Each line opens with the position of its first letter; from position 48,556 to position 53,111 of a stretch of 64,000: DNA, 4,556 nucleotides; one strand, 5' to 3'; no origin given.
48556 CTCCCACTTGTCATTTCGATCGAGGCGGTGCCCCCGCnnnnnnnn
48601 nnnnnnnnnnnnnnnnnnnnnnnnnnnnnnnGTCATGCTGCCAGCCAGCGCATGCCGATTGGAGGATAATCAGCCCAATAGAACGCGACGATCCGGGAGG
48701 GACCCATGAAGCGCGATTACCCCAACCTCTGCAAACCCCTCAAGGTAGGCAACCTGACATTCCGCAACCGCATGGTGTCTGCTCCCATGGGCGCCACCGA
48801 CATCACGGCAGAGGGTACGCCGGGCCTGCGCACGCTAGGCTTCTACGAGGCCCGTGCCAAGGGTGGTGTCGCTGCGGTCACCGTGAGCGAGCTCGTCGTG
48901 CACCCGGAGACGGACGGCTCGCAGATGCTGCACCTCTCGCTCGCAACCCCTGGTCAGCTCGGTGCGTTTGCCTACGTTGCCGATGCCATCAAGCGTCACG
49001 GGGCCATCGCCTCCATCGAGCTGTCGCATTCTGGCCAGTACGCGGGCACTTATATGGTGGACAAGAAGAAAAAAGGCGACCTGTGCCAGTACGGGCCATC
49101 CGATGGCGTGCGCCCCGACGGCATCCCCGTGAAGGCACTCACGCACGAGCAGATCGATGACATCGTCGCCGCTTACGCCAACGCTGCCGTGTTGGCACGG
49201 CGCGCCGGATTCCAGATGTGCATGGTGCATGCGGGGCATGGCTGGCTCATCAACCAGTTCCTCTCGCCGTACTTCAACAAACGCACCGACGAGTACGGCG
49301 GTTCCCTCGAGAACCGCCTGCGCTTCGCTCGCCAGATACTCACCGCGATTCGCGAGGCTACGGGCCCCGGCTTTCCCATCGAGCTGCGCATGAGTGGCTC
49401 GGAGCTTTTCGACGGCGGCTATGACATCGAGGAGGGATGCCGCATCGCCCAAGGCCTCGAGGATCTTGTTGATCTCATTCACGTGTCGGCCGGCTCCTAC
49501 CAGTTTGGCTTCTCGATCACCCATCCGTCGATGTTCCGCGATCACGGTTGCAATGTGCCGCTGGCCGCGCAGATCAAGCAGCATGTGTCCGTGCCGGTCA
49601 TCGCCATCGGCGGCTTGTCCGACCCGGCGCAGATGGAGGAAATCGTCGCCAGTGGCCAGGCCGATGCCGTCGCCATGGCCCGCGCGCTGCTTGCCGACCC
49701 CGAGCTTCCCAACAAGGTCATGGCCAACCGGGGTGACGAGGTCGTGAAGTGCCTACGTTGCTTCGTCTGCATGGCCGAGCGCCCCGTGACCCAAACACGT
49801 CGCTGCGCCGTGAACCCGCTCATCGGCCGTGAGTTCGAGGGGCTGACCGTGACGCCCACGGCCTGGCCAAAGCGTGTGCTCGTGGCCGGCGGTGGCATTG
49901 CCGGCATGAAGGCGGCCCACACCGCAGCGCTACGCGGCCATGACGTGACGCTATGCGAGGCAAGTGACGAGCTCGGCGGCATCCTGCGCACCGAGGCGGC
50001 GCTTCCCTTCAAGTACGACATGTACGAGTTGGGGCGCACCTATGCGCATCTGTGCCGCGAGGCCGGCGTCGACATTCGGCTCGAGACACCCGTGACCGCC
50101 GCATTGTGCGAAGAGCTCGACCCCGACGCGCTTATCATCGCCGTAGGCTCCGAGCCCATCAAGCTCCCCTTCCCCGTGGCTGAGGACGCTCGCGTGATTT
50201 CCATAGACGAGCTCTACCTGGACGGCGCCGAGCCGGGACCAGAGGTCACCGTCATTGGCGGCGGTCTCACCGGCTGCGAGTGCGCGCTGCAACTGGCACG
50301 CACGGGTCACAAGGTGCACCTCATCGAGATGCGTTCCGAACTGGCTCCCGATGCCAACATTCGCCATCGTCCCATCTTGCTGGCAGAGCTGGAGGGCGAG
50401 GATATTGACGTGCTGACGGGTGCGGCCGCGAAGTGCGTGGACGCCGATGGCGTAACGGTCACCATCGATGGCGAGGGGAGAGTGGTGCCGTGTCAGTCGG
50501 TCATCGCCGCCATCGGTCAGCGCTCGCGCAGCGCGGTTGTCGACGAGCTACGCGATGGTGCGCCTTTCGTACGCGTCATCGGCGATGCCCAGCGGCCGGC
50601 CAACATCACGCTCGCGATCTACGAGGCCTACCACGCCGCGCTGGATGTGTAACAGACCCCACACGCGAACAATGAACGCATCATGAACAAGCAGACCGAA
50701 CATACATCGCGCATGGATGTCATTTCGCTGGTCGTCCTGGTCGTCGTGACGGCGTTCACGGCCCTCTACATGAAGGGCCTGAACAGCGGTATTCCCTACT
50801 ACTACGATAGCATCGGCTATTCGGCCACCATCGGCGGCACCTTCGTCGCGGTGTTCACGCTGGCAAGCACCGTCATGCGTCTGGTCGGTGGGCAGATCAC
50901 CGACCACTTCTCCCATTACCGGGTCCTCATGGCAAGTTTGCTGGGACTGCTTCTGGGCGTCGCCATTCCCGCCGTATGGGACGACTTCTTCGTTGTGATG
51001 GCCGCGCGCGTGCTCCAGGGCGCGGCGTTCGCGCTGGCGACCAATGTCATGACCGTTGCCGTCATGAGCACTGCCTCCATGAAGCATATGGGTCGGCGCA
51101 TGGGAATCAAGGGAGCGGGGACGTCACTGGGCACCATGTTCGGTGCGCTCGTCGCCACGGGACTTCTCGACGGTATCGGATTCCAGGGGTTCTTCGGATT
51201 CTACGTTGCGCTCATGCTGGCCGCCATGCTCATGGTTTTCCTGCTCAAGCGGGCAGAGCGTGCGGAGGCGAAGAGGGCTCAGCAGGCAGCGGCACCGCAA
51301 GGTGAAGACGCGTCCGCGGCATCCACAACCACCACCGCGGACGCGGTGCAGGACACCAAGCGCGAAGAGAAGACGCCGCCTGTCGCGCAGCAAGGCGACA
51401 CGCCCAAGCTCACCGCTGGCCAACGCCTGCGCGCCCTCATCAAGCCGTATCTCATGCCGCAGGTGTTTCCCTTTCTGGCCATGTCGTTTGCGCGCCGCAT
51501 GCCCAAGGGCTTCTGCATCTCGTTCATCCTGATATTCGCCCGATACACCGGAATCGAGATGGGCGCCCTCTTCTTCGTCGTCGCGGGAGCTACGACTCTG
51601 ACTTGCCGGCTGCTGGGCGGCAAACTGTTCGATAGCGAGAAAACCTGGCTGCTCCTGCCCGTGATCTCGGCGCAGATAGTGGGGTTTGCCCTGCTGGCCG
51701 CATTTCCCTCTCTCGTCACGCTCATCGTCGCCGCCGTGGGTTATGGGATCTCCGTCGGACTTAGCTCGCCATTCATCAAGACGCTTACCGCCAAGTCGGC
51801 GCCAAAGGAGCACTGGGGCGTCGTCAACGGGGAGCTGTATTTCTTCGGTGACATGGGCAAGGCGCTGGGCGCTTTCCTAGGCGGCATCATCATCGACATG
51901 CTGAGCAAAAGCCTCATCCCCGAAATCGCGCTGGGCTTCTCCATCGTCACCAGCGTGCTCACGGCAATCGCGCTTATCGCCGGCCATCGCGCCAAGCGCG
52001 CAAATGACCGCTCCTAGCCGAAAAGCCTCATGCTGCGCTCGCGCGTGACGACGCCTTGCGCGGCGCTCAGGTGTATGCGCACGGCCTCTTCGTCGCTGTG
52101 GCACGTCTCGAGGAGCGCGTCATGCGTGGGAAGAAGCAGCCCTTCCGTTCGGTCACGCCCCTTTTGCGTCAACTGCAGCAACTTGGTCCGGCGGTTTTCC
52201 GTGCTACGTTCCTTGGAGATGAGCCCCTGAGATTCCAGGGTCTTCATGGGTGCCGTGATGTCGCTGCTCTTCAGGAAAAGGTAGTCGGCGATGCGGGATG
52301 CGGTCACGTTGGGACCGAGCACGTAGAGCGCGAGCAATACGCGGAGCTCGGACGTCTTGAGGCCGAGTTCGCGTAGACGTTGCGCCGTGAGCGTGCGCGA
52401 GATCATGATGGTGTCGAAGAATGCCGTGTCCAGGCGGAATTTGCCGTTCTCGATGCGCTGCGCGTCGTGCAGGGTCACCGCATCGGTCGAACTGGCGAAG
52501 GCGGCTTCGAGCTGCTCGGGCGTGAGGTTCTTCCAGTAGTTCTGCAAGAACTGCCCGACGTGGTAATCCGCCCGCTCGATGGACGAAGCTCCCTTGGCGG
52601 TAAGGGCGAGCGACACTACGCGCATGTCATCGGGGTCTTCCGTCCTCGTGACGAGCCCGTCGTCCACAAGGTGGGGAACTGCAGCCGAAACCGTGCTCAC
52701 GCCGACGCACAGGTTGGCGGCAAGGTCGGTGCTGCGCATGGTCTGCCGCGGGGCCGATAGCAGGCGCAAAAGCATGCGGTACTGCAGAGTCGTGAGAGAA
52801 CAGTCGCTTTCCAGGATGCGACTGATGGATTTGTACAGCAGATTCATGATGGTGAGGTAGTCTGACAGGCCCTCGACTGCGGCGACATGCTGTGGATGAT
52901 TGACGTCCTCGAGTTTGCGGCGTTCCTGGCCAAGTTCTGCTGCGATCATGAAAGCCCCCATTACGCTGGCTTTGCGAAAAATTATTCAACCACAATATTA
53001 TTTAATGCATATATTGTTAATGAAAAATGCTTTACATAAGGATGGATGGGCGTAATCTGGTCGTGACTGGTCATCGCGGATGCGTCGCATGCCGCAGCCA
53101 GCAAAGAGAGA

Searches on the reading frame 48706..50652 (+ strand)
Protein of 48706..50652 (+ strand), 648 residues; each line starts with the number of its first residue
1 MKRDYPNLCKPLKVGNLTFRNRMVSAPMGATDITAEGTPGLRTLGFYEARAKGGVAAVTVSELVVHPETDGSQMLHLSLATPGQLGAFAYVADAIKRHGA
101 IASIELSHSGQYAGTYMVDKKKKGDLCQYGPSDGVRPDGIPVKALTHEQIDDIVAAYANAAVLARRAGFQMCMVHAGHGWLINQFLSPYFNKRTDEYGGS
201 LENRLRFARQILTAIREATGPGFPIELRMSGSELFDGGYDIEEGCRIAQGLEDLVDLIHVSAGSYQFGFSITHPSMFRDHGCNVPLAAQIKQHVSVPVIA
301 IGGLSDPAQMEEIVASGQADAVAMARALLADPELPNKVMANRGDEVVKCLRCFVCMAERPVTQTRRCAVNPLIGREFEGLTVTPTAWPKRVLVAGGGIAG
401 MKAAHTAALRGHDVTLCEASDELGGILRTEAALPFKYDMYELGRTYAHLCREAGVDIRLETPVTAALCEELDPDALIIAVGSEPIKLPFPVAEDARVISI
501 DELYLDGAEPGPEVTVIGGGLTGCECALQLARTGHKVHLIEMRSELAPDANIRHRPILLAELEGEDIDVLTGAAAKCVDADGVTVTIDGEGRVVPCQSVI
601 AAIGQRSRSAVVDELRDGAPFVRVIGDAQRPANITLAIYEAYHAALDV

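Call 9: search_protein_families(library=pfam, proteins=[window:48706-50652:+])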
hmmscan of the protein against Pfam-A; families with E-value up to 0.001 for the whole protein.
window:48706-50652:+ (648 aa): 15 families
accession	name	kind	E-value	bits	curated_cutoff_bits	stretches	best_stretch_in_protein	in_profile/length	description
PF00724.26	Oxidored_FMN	-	1.9e-63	215.3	27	1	8-344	2-341/342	NADH:flavin oxidoreductase / NADH oxidase family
PF07992.20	Pyr_redox_2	-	1.1e-30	107.5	26.1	1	390-612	2-244/291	Pyridine nucleotide-disulphide oxidoreductase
PF00070.33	Pyr_redox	-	3.2e-18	66.5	22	1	514-586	2-78/82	Pyridine nucleotide-disulphide oxidoreductase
PF01266.30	DAO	-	8.1e-16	58.9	27.9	2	514-547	2-35/353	FAD dependent oxidoreductase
PF13450.12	NAD_binding_8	-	9.9e-15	55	21.9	2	516-550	1-35/68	NAD(P)-binding Rossmann-like domain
PF12831.13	FAD_oxidored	-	7.9e-14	52.2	27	2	391-436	2-47/416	FAD dependent oxidoreductase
PF01134.28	GIDA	-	3.5e-11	43.2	22.1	1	514-603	2-92/391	Glucose inhibited division protein A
PF00890.30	FAD_binding_2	-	3.8e-10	40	20.4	2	391-425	2-36/414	FAD binding domain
PF13738.12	Pyr_redox_3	-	6e-10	39.3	30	1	473-610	125-272/305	Pyridine nucleotide-disulphide oxidoreductase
PF03486.20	HI0933_like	-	9.7e-09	35.5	50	0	390-424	2-36/244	HI0933-like protein Rossmann domain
PF01262.27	AlaDh_PNT_C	-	4.1e-08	33.3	23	1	387-420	27-60/214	Alanine dehydrogenase/PNT, C-terminal domain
PF01207.24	Dus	-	1.2e-06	28.3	20.4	1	288-339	177-231/311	Dihydrouridine synthase (Dus)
PF02737.24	3HCDH_N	-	1.3e-06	28.9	22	0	514-551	2-39/180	3-hydroxyacyl-CoA dehydrogenase, NAD binding domain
PF03060.21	NMO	-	0.0001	22.2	28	1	285-342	183-239/331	Nitronate monooxygenase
PF00977.27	His_biosynth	-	0.00015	21.7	23.6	1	280-329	175-223/228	Histidine biosynthesis protein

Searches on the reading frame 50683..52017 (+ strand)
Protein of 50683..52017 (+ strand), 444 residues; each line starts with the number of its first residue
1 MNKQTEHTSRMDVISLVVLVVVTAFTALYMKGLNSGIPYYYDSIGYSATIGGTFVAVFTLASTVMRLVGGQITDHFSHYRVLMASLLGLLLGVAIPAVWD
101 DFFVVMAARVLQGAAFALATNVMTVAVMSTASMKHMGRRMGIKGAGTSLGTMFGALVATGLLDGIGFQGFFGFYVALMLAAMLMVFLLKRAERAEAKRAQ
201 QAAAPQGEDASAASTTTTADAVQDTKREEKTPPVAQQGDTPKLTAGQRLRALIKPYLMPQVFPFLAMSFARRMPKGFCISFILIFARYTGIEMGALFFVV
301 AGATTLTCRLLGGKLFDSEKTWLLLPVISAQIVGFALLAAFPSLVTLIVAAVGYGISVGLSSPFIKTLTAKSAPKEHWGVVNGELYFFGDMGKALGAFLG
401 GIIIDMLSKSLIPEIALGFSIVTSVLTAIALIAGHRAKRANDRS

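Call 9: search_protein_families(library=pfam, proteins=[window:50683-52017:+])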
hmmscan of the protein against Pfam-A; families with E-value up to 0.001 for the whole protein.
window:50683-52017:+ (444 aa): 2 families
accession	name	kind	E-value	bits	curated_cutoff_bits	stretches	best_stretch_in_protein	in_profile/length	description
PF07690.21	MFS_1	-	3e-41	141.9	33.4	2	20-383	2-333/347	Major Facilitator Superfamily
PF12832.13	MFS_1_like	-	2.7e-19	69.9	25.2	2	170-408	161-366/373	MFS_1 like family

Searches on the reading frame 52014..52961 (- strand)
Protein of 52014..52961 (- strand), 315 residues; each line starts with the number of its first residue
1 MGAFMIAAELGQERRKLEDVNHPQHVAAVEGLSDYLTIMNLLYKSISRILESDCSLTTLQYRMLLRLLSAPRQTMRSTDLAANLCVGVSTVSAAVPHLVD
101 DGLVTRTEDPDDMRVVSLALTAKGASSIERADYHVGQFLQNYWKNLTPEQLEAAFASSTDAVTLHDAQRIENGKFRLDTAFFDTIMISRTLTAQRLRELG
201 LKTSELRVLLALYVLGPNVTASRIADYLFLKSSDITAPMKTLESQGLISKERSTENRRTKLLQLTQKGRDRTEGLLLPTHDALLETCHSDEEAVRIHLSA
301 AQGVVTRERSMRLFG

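Call 9: search_protein_families(library=pfam, proteins=[window:52014-52961:-])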
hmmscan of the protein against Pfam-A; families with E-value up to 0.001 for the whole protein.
window:52014-52961:- (315 aa): 9 families
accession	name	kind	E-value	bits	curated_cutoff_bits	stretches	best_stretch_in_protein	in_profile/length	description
PF01047.28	MarR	-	1e-19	70.6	24.6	2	56-116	1-59/59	MarR family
PF12802.13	MarR_2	-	2.4e-18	66.5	27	2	199-258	1-60/61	MarR family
PF13463.12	HTH_27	-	9.8e-17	61.4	22.2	2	202-268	2-68/68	Winged helix DNA-binding domain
PF22381.2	Staph_reg_Sar_Rot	-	7.8e-16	58.4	27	2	195-272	6-82/85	Transcriptional regulator SarA/Rot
PF01978.25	TrmB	-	8.2e-08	32.4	25.6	1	196-254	1-58/68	Sugar-specific transcriptional regulator TrmB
PF13601.12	HTH_34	-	3.7e-06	27.4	27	1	206-272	3-69/80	Winged helix DNA-binding domain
PF03551.20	PadR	-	5e-05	23.7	27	0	239-271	38-72/75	Transcriptional regulator PadR-like family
PF13545.12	HTH_Crp_2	-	0.00032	21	27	0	217-253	21-59/70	Crp-like helix-turn-helix domain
PF09339.16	HTH_IclR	-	0.00032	20.9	22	0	63-106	7-50/52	IclR helix-turn-helix domain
